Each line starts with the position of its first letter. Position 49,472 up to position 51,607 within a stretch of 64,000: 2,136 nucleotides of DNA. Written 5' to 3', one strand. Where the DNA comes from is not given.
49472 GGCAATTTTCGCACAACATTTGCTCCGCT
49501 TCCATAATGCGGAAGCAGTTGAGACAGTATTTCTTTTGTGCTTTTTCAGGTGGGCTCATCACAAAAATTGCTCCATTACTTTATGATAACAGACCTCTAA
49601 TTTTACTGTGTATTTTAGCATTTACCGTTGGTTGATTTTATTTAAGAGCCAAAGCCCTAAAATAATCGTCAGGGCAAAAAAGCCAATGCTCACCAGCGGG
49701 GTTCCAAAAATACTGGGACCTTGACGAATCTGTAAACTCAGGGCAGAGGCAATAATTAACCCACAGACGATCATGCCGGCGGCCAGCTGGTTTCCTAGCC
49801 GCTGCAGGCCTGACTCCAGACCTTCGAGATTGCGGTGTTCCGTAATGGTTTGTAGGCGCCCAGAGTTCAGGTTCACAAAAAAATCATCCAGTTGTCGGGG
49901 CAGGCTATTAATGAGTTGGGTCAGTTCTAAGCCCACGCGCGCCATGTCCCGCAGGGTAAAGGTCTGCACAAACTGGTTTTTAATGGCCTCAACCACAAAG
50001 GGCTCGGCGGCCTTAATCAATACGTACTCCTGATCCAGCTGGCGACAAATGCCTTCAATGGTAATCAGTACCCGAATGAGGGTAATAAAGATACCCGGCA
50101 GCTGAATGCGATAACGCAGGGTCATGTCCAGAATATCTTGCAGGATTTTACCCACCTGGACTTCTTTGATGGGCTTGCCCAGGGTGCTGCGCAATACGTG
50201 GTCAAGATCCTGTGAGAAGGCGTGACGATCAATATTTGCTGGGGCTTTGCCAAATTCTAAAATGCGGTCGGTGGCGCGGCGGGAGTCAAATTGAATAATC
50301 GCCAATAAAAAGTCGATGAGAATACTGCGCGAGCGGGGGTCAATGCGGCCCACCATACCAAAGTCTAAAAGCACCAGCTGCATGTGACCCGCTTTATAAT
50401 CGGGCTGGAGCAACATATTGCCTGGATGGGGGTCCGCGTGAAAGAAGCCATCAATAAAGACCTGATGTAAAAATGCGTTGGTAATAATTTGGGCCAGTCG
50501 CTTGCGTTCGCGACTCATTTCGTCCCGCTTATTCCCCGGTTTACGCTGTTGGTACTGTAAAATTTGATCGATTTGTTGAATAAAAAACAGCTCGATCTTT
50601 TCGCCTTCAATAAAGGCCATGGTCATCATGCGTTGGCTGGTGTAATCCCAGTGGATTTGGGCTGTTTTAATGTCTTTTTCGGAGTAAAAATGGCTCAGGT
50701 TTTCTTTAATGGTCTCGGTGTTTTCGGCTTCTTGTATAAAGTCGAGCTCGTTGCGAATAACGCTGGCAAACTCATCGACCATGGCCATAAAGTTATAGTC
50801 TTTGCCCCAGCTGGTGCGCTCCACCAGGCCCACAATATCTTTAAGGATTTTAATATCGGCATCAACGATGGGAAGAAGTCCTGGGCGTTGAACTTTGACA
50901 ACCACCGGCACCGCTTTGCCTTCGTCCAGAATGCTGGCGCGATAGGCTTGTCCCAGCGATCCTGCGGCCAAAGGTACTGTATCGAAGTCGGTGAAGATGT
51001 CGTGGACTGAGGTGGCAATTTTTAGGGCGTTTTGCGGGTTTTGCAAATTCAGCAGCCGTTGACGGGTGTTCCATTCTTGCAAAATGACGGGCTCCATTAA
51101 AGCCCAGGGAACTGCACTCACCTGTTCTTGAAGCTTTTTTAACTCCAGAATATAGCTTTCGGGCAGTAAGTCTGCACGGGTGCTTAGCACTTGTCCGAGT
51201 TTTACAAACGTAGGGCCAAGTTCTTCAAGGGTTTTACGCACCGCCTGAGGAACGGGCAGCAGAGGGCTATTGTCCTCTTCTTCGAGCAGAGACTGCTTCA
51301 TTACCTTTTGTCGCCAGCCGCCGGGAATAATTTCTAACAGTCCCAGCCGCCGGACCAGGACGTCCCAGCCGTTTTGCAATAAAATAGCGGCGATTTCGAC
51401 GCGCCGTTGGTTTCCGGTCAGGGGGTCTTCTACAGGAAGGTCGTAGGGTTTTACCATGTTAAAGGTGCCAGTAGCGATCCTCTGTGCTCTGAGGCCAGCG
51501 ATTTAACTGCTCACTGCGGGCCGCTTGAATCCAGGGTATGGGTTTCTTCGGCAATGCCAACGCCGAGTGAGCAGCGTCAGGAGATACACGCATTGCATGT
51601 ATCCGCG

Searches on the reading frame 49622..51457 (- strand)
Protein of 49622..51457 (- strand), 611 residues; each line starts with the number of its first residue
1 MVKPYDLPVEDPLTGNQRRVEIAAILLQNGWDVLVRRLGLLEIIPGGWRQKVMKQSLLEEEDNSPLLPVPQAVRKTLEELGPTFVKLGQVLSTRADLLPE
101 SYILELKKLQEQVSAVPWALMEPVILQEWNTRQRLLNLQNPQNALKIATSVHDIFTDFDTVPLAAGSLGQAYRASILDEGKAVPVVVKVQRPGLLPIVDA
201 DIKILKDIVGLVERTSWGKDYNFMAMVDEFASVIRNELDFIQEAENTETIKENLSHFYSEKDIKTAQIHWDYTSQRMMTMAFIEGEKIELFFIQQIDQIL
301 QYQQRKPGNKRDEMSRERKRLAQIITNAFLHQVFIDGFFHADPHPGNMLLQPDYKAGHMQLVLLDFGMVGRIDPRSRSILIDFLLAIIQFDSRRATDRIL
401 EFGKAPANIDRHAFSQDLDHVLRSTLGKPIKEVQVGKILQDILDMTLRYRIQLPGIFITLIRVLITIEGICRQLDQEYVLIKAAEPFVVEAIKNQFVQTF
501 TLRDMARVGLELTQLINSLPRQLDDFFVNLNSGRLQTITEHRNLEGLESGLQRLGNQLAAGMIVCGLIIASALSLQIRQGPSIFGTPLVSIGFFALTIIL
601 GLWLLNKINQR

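Call 83: search_protein_families(library=pfam, proteins=[window:49622-51457:-], max_evalue=0.001)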
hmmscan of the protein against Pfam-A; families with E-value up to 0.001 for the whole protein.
window:49622-51457:- (611 aa): 2 families
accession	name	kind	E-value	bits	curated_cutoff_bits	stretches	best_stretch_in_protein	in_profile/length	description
PF03109.22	ABC1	-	1.4e-56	191.8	22.9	1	149-395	24-240/244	ABC1 atypical kinase-like domain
PF01636.29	APH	-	0.00038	20.7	23.2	0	303-374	137-202/239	Phosphotransferase enzyme family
